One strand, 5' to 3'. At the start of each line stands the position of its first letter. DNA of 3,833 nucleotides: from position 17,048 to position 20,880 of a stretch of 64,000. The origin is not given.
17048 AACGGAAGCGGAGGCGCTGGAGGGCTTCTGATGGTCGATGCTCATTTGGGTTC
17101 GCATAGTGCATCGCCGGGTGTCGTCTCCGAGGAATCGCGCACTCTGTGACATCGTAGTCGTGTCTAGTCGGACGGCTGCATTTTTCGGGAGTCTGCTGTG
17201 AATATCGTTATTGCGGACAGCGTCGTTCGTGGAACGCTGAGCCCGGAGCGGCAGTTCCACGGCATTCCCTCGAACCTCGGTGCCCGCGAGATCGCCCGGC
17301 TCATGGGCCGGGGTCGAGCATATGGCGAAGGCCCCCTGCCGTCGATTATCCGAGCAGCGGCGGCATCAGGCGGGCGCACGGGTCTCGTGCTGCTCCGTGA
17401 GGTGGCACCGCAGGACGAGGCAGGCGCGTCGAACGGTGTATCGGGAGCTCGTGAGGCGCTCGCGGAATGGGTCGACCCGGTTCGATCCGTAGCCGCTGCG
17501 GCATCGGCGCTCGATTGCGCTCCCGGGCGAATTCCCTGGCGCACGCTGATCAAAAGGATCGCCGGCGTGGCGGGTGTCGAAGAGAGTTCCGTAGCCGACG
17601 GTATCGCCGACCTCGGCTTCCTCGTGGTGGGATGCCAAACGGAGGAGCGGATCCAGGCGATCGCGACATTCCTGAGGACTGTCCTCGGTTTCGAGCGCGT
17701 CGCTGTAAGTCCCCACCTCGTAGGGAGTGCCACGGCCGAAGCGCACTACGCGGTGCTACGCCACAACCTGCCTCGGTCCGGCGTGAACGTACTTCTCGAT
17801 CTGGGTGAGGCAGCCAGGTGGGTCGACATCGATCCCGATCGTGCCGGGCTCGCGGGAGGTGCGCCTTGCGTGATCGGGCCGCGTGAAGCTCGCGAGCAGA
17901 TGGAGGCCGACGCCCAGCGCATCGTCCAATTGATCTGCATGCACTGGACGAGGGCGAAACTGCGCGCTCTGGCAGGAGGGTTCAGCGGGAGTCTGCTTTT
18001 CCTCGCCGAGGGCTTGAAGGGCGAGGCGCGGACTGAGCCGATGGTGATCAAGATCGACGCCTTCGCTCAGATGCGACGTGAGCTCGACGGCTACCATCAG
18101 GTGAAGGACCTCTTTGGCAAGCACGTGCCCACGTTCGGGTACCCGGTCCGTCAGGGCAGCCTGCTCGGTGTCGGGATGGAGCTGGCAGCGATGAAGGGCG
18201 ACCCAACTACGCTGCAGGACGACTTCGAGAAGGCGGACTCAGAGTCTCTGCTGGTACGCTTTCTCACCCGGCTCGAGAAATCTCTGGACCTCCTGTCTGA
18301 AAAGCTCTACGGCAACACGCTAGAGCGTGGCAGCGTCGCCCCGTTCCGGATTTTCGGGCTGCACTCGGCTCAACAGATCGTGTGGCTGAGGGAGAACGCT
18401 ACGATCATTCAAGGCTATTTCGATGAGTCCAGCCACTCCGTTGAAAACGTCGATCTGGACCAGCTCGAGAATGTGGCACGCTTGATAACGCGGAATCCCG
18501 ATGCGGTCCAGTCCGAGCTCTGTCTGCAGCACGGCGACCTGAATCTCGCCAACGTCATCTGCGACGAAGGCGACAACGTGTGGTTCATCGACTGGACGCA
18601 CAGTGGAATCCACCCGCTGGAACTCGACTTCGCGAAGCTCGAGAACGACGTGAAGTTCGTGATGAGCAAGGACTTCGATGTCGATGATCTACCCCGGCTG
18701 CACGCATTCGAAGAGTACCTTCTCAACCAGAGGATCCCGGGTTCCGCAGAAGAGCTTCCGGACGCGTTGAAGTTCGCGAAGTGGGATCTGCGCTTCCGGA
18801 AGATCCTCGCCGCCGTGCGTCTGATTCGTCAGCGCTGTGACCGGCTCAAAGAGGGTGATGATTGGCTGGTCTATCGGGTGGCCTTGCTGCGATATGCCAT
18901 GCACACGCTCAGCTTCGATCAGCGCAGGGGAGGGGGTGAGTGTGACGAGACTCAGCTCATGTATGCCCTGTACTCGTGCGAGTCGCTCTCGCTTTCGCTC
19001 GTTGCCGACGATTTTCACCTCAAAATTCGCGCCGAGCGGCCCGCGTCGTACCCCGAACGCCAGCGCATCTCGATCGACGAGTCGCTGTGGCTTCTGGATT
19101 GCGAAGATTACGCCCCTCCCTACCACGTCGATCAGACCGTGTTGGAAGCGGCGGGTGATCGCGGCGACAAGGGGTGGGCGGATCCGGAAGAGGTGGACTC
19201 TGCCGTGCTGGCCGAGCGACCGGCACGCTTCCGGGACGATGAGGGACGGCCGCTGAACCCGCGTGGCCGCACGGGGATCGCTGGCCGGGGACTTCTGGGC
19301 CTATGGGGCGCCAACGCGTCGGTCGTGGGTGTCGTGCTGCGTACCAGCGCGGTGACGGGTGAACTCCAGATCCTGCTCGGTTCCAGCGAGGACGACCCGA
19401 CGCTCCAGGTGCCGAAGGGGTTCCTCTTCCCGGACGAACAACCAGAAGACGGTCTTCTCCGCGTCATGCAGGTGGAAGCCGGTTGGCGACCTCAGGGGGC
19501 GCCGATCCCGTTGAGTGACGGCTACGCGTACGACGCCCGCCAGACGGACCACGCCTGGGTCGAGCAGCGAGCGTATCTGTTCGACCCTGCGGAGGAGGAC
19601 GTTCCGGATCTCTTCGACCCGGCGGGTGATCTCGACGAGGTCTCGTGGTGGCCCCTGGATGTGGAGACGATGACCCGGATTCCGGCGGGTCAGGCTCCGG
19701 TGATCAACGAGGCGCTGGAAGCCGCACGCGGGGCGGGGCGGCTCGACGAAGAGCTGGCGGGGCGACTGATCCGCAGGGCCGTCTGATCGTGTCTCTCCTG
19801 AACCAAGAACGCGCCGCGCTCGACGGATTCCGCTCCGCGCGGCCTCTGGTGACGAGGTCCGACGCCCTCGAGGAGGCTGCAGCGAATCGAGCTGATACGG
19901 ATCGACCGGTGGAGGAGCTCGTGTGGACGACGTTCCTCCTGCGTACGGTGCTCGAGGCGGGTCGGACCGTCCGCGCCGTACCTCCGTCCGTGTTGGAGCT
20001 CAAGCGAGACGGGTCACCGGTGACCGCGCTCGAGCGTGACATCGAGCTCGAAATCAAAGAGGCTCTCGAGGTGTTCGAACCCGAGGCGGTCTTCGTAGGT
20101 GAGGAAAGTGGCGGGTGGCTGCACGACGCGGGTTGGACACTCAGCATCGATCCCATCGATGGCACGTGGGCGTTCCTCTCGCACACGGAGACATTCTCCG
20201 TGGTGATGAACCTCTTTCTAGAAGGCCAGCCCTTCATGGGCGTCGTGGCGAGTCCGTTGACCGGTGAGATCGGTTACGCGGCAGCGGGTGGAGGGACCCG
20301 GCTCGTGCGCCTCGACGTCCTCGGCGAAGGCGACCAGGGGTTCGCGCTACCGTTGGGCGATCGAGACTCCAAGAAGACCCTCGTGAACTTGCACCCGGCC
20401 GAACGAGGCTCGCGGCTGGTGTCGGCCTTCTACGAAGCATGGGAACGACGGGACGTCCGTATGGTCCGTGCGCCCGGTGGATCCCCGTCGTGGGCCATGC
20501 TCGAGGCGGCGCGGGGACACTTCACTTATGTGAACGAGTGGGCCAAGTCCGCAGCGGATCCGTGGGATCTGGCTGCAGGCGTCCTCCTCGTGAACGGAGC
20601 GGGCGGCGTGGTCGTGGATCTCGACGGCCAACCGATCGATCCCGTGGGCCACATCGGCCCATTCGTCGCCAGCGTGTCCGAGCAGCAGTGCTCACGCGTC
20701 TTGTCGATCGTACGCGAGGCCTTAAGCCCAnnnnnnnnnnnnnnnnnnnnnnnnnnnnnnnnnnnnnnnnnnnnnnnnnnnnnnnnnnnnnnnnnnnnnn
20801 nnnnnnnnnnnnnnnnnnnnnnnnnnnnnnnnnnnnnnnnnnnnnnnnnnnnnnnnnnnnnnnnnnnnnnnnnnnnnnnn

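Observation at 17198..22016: Candidate undescribed output system: a kinase/NUDT9-Nudix enzyme, a nucleotide phosphatase and an RCK-gated channel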

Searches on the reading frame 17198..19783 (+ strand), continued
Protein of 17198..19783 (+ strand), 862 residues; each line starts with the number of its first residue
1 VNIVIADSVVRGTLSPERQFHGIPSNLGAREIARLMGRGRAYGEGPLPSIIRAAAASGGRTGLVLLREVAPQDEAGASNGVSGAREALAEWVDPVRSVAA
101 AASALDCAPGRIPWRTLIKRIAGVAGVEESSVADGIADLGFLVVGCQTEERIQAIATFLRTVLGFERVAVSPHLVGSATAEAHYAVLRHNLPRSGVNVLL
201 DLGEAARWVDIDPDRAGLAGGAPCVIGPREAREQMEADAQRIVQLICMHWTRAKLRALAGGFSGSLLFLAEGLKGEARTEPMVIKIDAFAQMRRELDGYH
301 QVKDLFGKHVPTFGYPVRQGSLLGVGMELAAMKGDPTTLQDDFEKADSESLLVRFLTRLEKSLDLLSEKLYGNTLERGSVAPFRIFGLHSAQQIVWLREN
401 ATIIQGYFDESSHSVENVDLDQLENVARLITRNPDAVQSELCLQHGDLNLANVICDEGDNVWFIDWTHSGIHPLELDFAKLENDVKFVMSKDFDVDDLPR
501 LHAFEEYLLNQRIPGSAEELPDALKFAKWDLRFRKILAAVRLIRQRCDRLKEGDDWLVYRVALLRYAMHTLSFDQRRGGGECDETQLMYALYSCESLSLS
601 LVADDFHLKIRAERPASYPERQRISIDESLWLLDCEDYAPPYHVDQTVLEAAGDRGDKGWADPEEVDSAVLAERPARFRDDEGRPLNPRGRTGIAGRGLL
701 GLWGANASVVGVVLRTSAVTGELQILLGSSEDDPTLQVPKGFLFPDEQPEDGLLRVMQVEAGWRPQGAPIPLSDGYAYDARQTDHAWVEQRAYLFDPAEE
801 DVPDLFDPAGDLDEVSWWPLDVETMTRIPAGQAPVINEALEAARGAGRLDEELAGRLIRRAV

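Call 76: find_encoding_contigs(protein=P0339, flank=6000, max_places=1)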
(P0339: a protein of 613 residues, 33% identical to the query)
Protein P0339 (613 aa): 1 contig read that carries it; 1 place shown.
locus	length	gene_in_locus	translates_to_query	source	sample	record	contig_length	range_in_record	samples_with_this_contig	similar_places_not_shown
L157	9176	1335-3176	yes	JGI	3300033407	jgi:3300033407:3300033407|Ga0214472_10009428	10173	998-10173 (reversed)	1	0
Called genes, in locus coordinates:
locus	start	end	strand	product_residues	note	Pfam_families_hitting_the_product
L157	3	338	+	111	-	?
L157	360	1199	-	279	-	PF09990:DUF2231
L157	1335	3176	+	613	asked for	PF00857:Isochorismatase (weak), PF19974:TCAD9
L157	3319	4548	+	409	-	PF25990:Beta-barrel_YknX (weak)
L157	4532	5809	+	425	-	PF25975:CzcB_C (weak)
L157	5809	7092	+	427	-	PF25975:CzcB_C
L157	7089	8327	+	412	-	PF12704:MacB_PCD, PF02687:FtsX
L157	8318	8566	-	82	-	-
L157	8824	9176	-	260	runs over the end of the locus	PF01694:Rhomboid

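Call 77: find_encoding_contigs(protein=P0327, flank=6000, max_places=1)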
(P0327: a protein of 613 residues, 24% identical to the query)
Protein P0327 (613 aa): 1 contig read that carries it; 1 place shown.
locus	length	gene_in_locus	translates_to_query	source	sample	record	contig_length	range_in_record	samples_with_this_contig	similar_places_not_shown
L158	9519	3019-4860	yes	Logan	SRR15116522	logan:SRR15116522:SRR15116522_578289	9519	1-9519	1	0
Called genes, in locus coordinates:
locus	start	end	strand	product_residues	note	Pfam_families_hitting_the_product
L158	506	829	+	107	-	-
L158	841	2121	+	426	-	-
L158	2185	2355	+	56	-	-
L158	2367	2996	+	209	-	PF04011:LemA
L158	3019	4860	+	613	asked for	PF19974:TCAD9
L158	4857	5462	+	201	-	PF00485:PRK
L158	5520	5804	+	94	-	-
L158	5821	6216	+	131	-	PF00293:NUDIX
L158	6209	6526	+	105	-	-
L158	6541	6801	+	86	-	PF01428:zf-AN1 (weak)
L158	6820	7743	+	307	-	PF08325:WLM (weak)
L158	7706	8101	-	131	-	PF20582:UPF0758_N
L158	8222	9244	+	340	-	PF26630:DUF8203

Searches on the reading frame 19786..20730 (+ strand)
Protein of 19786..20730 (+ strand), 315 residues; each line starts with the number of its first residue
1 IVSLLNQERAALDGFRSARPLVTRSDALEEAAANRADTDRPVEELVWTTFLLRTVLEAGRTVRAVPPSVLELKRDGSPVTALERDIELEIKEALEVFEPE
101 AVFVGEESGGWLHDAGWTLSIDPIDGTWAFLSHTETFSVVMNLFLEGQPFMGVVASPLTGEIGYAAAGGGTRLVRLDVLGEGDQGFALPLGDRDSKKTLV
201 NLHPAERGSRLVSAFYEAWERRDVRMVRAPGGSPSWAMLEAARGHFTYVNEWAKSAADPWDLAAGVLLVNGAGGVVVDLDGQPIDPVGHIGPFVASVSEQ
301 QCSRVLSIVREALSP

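Call 9: search_protein_families(library=pfam, proteins=[window:19786-20730:+], max_evalue=1)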
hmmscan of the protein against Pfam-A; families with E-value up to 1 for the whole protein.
window:19786-20730:+ (315 aa): 1 family
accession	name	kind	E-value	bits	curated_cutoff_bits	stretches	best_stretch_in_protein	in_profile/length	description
PF00459.30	Inositol_P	-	2.2e-30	106.5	27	1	71-296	31-254/271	Inositol monophosphatase family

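Call 11: search_protein_families(library=ncbifam, proteins=[window:19786-20730:+], max_evalue=0.1)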
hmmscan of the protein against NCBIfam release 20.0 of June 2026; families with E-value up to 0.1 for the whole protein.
window:19786-20730:+ (315 aa): 9 families
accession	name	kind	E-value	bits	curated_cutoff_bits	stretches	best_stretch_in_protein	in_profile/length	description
TIGR02067.1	his_9_HisN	equivalog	1.5e-23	83.5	275.15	1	71-306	28-248/252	histidinol-phosphatase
TIGR01331.1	bisphos_cysQ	equivalog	5.9e-19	68.6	228.8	1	55-285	9-233/250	3'(2'),5'-bisphosphate nucleotidase CysQ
NF009321.0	PRK12676.1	equivalog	1.4e-12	47.3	264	2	74-171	39-137/264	bifunctional fructose-bisphosphatase/inositol-phosphate phosphatase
NF008027.1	PRK10757.1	equivalog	3.4e-12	45.9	332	2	75-175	34-137/267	inositol-1-monophosphatase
NF008182.0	PRK10931.1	equivalog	1.5e-11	43.8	379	1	68-168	26-128/246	3'(2'),5'-bisphosphate nucleotidase CysQ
TIGR01330.1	bisphos_HAL2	equivalog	4.1e-10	39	267.05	2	116-157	134-174/359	3'(2'),5'-bisphosphate nucleotidase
NF045762.1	PhenlGlyoxDHPadE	equivalog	0.026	14.4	300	1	49-104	19-72/187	NADH-dependent phenylglyoxylate dehydrogenase subunit gamma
NF010678.0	PRK14076.1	equivalog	0.034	13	493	0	222-285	196-257/570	bifunctional NADP phosphatase/NAD kinase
NF040683.1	PorC_Meth_Thtga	equivalog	0.042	13.6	270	1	51-107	21-75/177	pyruvate synthase subunit PorC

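Call 23: search_solved_structures(query=window:19789-20730:+, max_evalue=0.001, show_alignments=2)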
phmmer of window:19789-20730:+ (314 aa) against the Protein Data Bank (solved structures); distinct sequences matched with E-value up to 0.001: 38.
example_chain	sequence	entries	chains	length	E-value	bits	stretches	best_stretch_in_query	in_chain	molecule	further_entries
4n81_A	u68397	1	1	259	4.1e-14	55.8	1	66-160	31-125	Inositol monophosphatase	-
5zhh_A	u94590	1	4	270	2e-13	53.6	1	66-285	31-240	Inositol-1-monophosphatase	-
2p3n_A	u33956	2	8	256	2.7e-12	49.9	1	77-285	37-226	Inositol-1-monophosphatase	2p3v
5i3s_A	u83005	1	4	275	1.4e-11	47.5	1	56-287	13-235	Inositol monophosphatase family protein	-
3t0j_A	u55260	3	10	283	1.5e-11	47.4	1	56-287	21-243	Inositol monophosphatase family protein | Inositol monophosphatase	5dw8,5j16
2qfl_A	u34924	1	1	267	8.3e-11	45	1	64-173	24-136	Inositol-1-monophosphatase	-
6tqn_T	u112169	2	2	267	9.4e-11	44.8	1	64-173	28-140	Inositol monophosphatase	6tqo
6ib7_A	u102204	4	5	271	9.7e-11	44.7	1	64-173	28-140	Inositol-1-monophosphatase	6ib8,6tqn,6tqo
9vep_A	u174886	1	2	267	1.2e-10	44.4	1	64-174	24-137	Inositol-1-monophosphatase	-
2pcr_A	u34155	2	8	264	2.5e-10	43.4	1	69-283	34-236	Inositol-1-monophosphatase | Fructose-1,6-bisphosphatase/inositol-1-monophosphatase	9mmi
5yht_A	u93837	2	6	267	5.9e-10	42.2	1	69-281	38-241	Histidinol-phosphatase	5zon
5eq7_A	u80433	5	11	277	3.4e-09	39.7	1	72-171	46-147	Inositol monophosphatase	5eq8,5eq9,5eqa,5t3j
3luz_A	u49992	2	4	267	1e-08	38.1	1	53-170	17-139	Extragenic suppressor protein suhB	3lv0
9j90_B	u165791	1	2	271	2.3e-08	36.9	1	75-281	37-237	Nus factor SuhB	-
8wdq_A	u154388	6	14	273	2.3e-08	36.9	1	75-281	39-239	Nus factor SuhB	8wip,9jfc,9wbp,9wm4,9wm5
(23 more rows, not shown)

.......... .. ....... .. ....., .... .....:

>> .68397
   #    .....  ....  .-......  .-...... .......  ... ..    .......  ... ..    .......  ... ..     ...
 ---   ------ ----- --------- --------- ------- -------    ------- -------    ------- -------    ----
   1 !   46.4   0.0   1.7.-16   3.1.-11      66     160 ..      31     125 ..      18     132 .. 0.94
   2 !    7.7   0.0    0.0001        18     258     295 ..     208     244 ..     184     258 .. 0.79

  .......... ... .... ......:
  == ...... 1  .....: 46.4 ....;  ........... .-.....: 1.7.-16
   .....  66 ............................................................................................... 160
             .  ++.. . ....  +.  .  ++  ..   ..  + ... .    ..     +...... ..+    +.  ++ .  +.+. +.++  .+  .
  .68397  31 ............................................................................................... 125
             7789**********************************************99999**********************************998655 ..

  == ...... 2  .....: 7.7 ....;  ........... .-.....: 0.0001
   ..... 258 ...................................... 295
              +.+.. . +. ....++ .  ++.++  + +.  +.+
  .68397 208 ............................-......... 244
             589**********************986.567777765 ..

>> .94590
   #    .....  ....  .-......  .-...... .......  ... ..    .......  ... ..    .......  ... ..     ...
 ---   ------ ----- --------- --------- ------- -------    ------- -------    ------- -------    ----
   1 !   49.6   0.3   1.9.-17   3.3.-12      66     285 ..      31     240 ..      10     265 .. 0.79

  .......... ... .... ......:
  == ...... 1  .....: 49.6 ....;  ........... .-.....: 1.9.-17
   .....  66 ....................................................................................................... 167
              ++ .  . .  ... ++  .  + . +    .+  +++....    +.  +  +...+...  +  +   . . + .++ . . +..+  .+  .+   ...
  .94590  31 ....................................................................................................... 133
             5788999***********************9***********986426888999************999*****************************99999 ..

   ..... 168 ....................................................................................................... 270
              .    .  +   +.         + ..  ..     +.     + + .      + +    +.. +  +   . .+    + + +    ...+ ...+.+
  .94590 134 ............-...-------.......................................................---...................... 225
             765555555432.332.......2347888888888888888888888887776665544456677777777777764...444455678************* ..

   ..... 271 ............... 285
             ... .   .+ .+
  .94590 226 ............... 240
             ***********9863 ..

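Call 65: search_protein_families(library=padloc, proteins=[window:19789-20730:+], max_evalue=0.01)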
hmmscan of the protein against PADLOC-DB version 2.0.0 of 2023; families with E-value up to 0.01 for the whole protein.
window:19789-20730:+ (314 aa): 0 families
